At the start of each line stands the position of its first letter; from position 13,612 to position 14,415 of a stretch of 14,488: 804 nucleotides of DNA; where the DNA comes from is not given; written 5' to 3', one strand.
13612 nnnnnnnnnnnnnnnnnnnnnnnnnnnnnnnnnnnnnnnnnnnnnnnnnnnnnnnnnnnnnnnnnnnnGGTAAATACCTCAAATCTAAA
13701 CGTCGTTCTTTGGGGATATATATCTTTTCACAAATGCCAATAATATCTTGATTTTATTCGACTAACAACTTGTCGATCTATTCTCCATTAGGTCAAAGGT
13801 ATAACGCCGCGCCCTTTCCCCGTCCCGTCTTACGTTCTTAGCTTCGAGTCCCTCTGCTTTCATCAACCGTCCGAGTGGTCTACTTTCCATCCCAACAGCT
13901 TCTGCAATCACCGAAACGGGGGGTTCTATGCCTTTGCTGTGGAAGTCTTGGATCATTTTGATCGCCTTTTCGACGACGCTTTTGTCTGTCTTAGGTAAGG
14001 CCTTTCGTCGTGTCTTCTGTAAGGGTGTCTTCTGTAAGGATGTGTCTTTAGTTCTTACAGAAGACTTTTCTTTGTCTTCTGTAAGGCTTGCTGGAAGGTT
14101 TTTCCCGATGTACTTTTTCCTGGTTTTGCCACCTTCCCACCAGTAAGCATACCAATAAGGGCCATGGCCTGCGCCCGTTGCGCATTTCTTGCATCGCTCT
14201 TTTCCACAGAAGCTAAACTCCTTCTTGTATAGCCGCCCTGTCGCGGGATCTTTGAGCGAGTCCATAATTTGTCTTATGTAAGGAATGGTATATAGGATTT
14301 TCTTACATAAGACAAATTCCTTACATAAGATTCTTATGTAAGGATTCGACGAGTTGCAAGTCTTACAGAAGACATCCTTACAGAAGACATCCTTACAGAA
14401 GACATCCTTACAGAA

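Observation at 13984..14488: One ~12-bp motif used in three ways: tandem array, promoter-flanking inverted repeats and copies inside the adjacent gene (iteron-type origin/autoregulation candidate)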

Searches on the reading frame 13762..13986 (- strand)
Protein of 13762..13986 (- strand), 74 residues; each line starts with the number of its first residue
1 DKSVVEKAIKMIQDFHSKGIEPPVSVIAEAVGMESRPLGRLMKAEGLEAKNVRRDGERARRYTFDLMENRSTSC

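Call 70: search_protein_families(library=ncbifam, proteins=[window:13762-13986:-], max_evalue=0.1)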
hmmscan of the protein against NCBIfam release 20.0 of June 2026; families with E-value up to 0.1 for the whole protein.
window:13762-13986:- (74 aa): 1 family
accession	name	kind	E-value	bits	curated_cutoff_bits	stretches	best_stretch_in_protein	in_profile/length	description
TIGR00756.2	PPR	repeat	0.048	13.8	20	0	5-22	16-33/35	pentatricopeptide repeat protein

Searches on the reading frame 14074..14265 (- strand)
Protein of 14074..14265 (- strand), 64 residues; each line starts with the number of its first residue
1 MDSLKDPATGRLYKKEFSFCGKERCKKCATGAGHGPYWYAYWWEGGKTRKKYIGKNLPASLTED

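Call 59: predict_structure(alignment_id=A3)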
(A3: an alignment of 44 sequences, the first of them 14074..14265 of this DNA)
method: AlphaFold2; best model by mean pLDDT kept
length: 64 residues; sequences in the alignment: 44
mean_pLDDT: 90.6   pTM: 0.71
mean pLDDT of the five models: 90.6, 89.7, 88.1, 87.0, 86.3
residues with pLDDT >= 90: 47; 70-90: 14; 50-70: 3; < 50: 0
segments of 3 or more residues with pLDDT < 50: none
pLDDT, mean of each block of 10 residues (from residue 1): 87 94 91 92 97 90 70
secondary structure, 60 per line:
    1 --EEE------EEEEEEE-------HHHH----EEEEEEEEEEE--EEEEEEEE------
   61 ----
elements in order: E3-5 E12-18 H26-29 E34-44 E47-54

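Call 62: fold_search(model_id=the predicted structure, library=pdb)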
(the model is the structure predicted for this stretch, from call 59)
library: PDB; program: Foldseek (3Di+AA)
matches with E <= 10: 135; with E <= 0.001: 0
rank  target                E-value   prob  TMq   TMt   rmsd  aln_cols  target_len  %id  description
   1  3hb9_D                7.9e-01  0.11  0.26  0.03  14.2        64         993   14  Crystal Structure of S. aureus Pyruvate Carboxylase A610T Mutant (released 2009-06-30)
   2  3ho8_A                1.3e+00  0.11  0.27  0.03   7.0        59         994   17  Crystal Structure of S. aureus Pyruvate Carboxylase in complex with Coenzyme A (released 2009-06-30)
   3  4pjo_R                1.8e+00  0.33  0.39  0.26   8.4        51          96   14  Minimal U1 snRNP (released 2014-12-31)
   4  9eff_A                2.1e+00  0.16  0.36  0.24  12.2        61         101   21  Crystal Structure of a nucleoid-associated protein (UBP) bound to DNA from Sulfolobus islandicus. (released 2025-06-11)
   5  8gk8_C                2.4e+00  0.07  0.27  0.03  11.4        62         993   18  R21A Staphylococcus aureus pyruvate carboxylase (released 2023-08-30)
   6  5xjl_B                3.1e+00  0.21  0.39  0.30   8.2        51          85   14  Crystal Structure of the Gemin2-binding domain of SMN, Gemin2 in Complex with SmD1/D2/F/E/G from Human (released 2018-05-02)
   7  9eff_B                3.1e+00  0.13  0.36  0.23  13.0        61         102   21  Crystal Structure of a nucleoid-associated protein (UBP) bound to DNA from Sulfolobus islandicus. (released 2025-06-11)
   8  3vpb_E                3.1e+00  0.07  0.29  0.32  13.6        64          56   12  ArgX from Sulfolobus tokodaii complexed with LysW/Glu/ADP/Mg/Zn/Sulfate (released 2013-02-27)
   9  9efe_A                3.5e+00  0.11  0.32  0.20   9.1        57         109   21  Crystal Structure in space group P21 of a nucleoid-associated protein (UBP) from Sulfolobus islandicus. (released 2025-06-11)
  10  4hnv_D                3.7e+00  0.06  0.26  0.03   7.4        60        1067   17  Crystal structure of R54E mutant of S. aureus Pyruvate carboxylase (released 2013-01-16)
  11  3bg5_B                3.7e+00  0.06  0.27  0.03   8.9        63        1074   14  Crystal Structure of Staphylococcus Aureus Pyruvate Carboxylase (released 2008-02-26)
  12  4y0s                  4.0e+00  0.09  0.23  0.10   7.9        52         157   15  Goat beta-lactoglobulin complex with pramocaine (GLG-PRM) (released 2015-07-01)
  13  1u3e_M                4.2e+00  0.10  0.30  0.14   5.0        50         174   14  DNA binding and cleavage by the HNH homing endonuclease I-HmuI (released 2004-08-31)
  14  6epc_1                4.2e+00  0.09  0.27  0.11   3.5        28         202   25  Ground state 26S proteasome (GS2) (released 2018-02-07)
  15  4o29                  4.5e+00  0.16  0.30  0.10   2.3        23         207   30  PROTEIN-L-ISOASPARTATE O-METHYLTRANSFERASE from Pyrobaculum aerophilum in COMPLEX WITH S-ADENOSYL-L-HOMOCYSTEINE (released 2014-01-15)
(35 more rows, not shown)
